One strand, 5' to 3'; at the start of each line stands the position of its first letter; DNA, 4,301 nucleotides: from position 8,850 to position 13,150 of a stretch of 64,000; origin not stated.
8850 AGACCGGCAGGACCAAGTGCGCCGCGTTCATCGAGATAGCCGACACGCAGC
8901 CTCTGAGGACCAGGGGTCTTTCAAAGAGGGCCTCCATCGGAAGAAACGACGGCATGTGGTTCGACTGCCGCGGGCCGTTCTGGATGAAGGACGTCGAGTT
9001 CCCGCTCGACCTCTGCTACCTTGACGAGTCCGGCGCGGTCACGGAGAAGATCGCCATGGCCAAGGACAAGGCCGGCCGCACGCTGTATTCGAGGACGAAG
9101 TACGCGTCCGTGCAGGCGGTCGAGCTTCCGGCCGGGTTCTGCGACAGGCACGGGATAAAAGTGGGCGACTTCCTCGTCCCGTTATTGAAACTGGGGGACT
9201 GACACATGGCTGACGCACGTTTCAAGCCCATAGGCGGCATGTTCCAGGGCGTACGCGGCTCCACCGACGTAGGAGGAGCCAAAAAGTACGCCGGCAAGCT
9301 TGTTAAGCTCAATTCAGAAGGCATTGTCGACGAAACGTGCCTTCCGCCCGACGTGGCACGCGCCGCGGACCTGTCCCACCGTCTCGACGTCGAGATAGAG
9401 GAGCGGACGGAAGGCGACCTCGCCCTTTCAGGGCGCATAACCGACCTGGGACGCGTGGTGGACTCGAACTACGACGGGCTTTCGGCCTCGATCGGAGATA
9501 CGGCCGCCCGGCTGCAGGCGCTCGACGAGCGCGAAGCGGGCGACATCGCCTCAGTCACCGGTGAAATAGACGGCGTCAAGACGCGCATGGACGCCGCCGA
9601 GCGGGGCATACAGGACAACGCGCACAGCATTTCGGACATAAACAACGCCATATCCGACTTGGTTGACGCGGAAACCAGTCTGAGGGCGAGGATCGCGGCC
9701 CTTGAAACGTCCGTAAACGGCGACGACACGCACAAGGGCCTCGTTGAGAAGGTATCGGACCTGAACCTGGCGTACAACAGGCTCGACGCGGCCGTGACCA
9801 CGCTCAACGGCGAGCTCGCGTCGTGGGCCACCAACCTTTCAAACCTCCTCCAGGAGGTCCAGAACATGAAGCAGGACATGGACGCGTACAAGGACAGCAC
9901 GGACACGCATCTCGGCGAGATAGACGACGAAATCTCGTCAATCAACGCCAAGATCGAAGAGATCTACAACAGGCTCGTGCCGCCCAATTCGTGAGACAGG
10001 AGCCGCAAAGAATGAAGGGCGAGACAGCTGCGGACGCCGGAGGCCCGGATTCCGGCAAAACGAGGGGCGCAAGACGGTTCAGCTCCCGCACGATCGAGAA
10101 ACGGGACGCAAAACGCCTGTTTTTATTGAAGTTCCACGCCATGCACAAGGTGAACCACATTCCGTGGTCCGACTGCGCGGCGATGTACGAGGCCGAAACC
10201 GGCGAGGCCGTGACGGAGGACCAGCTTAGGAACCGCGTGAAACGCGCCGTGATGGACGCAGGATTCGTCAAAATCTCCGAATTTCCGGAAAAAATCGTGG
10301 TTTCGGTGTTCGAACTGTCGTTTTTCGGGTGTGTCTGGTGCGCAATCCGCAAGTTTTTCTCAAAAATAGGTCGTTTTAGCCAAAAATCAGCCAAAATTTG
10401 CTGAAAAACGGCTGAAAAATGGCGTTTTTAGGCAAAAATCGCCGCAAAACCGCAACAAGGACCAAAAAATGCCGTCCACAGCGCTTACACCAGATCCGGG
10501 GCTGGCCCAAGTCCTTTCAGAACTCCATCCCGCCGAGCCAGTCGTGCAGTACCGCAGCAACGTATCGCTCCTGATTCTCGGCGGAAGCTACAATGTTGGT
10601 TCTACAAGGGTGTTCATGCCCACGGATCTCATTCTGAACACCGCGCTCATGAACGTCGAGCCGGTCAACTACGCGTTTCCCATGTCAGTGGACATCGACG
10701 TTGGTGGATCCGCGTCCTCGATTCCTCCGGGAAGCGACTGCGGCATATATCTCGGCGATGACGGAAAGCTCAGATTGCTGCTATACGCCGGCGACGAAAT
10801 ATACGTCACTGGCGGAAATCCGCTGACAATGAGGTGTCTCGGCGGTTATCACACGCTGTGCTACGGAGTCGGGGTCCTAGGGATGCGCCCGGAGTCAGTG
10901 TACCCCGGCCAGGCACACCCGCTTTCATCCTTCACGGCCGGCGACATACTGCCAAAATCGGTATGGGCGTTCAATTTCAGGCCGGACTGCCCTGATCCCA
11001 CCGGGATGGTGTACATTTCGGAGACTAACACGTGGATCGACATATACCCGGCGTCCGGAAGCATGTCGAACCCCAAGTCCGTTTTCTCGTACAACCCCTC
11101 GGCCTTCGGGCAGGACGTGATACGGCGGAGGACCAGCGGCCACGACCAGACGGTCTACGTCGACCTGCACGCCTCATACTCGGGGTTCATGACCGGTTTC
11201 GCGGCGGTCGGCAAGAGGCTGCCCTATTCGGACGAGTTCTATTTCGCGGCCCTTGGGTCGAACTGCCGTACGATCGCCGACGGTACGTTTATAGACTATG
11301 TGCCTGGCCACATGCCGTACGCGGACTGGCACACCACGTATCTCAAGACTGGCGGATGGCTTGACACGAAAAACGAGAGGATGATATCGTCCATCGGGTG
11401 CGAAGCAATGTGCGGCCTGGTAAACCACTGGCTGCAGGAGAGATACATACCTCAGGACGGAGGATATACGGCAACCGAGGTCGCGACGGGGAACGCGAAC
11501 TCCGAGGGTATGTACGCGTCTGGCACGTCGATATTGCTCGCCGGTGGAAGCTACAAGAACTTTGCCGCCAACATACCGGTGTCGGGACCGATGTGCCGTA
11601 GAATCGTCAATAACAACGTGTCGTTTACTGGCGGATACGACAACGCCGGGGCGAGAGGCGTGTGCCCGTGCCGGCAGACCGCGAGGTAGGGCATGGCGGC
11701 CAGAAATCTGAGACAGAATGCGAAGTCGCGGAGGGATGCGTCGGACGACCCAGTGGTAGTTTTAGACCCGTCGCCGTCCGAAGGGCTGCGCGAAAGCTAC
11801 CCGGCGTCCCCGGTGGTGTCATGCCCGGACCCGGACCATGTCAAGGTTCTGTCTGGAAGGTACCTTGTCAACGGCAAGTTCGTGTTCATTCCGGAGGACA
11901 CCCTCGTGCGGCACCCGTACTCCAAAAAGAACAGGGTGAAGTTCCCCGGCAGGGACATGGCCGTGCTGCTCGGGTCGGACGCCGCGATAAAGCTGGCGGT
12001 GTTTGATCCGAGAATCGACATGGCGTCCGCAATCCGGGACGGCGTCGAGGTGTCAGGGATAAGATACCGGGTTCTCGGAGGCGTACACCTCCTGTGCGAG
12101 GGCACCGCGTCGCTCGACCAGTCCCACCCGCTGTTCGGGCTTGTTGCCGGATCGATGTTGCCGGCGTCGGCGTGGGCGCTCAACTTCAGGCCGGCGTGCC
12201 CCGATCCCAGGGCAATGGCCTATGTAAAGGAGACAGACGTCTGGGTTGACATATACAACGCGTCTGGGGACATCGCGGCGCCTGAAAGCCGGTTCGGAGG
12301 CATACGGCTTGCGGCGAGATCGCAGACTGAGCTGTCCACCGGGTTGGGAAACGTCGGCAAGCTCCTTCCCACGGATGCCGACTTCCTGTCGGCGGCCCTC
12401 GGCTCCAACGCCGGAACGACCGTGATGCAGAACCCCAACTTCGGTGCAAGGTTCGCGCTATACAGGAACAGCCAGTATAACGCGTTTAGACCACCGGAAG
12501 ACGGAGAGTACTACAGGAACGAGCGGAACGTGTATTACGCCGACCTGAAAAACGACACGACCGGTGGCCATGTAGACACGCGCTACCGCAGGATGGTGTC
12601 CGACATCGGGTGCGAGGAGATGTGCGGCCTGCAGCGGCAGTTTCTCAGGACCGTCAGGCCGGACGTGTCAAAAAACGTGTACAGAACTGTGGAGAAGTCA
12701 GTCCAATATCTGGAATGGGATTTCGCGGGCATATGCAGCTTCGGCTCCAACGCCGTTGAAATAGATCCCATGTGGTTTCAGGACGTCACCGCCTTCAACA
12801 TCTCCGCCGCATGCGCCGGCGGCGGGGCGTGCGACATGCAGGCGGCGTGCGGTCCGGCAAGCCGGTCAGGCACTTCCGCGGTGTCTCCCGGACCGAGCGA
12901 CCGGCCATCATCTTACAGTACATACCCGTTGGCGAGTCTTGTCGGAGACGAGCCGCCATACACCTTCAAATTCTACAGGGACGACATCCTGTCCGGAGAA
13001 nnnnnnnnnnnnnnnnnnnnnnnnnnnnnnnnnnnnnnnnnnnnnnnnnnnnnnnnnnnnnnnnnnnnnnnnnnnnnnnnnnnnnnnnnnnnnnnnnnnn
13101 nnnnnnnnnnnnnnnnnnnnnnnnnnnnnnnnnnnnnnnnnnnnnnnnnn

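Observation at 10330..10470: Block of at least 7 helically phased A-tract direct repeats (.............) between the coiled-coil gene region and the tail-fibre genes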

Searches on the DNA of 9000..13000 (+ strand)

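Call 10: search_dna_similar(query=window:9000-13000:+, collection=phages, mode=distant, max_rows=20)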
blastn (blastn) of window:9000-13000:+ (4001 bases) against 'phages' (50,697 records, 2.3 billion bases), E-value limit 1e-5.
No match.

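Call 58: search_rna_families(source=window, start=9800, end=10800, threshold=evalue, max_evalue=1)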
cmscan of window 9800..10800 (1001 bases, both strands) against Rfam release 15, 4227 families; matches with E-value up to 1: 0.
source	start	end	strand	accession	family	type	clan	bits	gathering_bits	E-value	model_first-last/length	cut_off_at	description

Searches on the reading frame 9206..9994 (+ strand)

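Call 8: search_protein_families(library=pfam, proteins=[window:9206-9994:+], max_evalue=0.01)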
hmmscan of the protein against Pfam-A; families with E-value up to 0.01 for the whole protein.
window:9206-9994:+ (262 aa): 19 families
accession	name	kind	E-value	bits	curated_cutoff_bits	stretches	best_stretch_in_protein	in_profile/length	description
PF04513.17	Baculo_PEP_C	-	9.5e-06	26.1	38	0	159-225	43-108/140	Baculovirus polyhedron envelope protein, PEP, C terminus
PF07889.17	DUF1664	-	8.1e-05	23.1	34.6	0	186-255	39-108/124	Protein of unknown function (DUF1664)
PF05010.19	TACC_C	-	0.00022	21.4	29.9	0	185-253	5-73/201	Transforming acidic coiled-coil-containing protein (TACC), C-terminal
PF06160.17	EzrA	-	0.00053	18.8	39.6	0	124-210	99-183/557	Septation ring formation regulator, EzrA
PF10191.15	COG7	-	0.00074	18.4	33.9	1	108-229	97-224/772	Golgi complex component 7 (COG7)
PF05377.16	FlaC_arch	-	0.00099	19.9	27.8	0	118-154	6-42/55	Flagella accessory protein C (FlaC)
PF05791.16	Bacillus_HBL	-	0.0011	19.3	29.1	0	191-256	101-166/177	Bacillus haemolytic enterotoxin (HBL)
PF03915.18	AIP3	-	0.0011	18.6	31.6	1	151-254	80-172/406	Actin interacting protein 3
PF16740.10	SKA2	-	0.0015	18.8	30.1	0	184-255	16-84/110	Spindle and kinetochore-associated protein 2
PF05615.18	THOC7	-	0.0025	18.6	28.7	0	173-257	18-103/136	Tho complex subunit 7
PF09660.15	DUF2397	-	0.003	16.9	28.5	1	158-254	121-210/483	Protein of unknown function (DUF2397)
PF11083.13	Relaxase_C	-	0.0042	17.8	30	0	174-249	26-101/125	C-terminal helical hairpin domain from relaxase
PF10046.14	BLOC1_2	-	0.0057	17.4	33.4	0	103-170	25-95/96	Biogenesis of lysosome-related organelles complex-1 subunit 2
PF01519.22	DUF16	-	0.0061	17.5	40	0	222-253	22-53/104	Protein of unknown function DUF16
PF07926.17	TPR_MLP1_2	-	0.0064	17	36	0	196-253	58-115/129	TPR/MLP1/MLP2-like protein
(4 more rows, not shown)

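Call 9: search_protein_families(library=phrogs, proteins=[window:9206-9994:+], max_evalue=0.01)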
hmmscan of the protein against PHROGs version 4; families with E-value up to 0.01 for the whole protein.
window:9206-9994:+ (262 aa): 20 families
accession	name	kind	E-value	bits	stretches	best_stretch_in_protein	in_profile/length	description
phrog_4896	-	other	1.6e-06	28.8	1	87-211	160-285/291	glycerophosphoryl diester phosphodiesterase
phrog_5553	-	unknown function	5.5e-06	27.6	0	210-257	11-58/114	-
phrog_2589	-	tail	5.8e-06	24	1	189-257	3363-3431/3686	tail protein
phrog_167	-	tail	1.7e-05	23.8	1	112-256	117-264/1555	tail length tape measure protein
phrog_11953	-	DNA, RNA and nucleotide metabolism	2e-05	25.4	1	143-252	3-110/154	exonuclease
phrog_1538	-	tail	8.7e-05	22.4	1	67-251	195-361/811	tail length tape measure protein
phrog_77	-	DNA, RNA and nucleotide metabolism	0.00011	21.9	1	120-245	506-616/967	SbcC-like subunit of palindrome specific endonuclease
phrog_5328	-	unknown function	0.00026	22.4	0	124-214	14-98/101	-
phrog_184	-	tail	0.00036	20.8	1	59-221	114-274/411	baseplate hub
phrog_4211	-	tail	0.00076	17.6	1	129-250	1286-1391/2625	tail length tape measure protein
phrog_736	-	unknown function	0.00077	20.6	0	159-217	47-103/112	-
phrog_4949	-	unknown function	0.0014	18.8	1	86-252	115-287/447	-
phrog_4876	-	unknown function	0.0015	19.3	0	141-253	108-203/226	-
phrog_7330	-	unknown function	0.004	18.4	0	216-257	42-79/82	-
phrog_937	-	other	0.0046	18.3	0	158-234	8-83/115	hemolysin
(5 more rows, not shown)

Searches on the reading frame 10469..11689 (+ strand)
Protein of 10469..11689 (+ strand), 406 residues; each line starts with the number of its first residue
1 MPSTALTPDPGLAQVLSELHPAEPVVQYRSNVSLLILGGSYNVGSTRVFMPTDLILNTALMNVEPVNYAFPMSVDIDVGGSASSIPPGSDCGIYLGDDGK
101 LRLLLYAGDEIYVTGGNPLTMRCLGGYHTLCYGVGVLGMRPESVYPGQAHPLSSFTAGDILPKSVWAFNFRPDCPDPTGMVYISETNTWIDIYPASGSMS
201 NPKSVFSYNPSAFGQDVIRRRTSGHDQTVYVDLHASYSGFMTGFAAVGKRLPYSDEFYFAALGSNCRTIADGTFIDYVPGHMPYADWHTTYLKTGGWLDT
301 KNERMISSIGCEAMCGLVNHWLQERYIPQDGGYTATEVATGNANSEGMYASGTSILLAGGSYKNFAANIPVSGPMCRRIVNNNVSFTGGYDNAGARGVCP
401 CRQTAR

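Call 8: search_protein_families(library=pfam, proteins=[window:10469-11689:+], max_evalue=0.01)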
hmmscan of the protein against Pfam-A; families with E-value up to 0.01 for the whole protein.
window:10469-11689:+ (406 aa): 0 families

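Call 9: search_protein_families(library=phrogs, proteins=[window:10469-11689:+], max_evalue=0.01)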
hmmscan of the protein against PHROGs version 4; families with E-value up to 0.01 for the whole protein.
window:10469-11689:+ (406 aa): 1 family
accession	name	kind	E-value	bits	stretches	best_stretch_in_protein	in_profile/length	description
phrog_11262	-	tail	8.3e-31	108.5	1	81-400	117-388/393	tail protein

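Call 11: find_related_loci(query=window:10469-11689:+, collection=viral_contigs, flank=5000)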
Query window:10469-11689:+ (406 aa) in viral_contigs; peptide patterns used: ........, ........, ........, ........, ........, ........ (x = any residue, [..] = any of these).
1 stretches matched a pattern, but none encodes a relative of the query by tblastn (E <= 1e-3).

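Call 12: find_encoding_contigs(protein=window:10469-11689:+, flank=3000, max_places=6)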
Protein window:10469-11689:+ (406 aa): 3 contigs read that carry it; 1 place shown.
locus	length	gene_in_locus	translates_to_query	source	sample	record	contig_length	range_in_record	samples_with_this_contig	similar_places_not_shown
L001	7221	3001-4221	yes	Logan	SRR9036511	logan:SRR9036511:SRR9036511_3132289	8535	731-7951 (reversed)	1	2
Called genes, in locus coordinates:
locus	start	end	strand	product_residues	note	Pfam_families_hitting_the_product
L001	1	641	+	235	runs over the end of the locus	-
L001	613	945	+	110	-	-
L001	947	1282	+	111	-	-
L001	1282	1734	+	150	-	PF02643:DUF192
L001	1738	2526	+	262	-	PF28217:FAM81B (faint), PF04513:Baculo_PEP_C (faint)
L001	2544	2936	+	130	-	-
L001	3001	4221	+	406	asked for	-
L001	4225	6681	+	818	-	-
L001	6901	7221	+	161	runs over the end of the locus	-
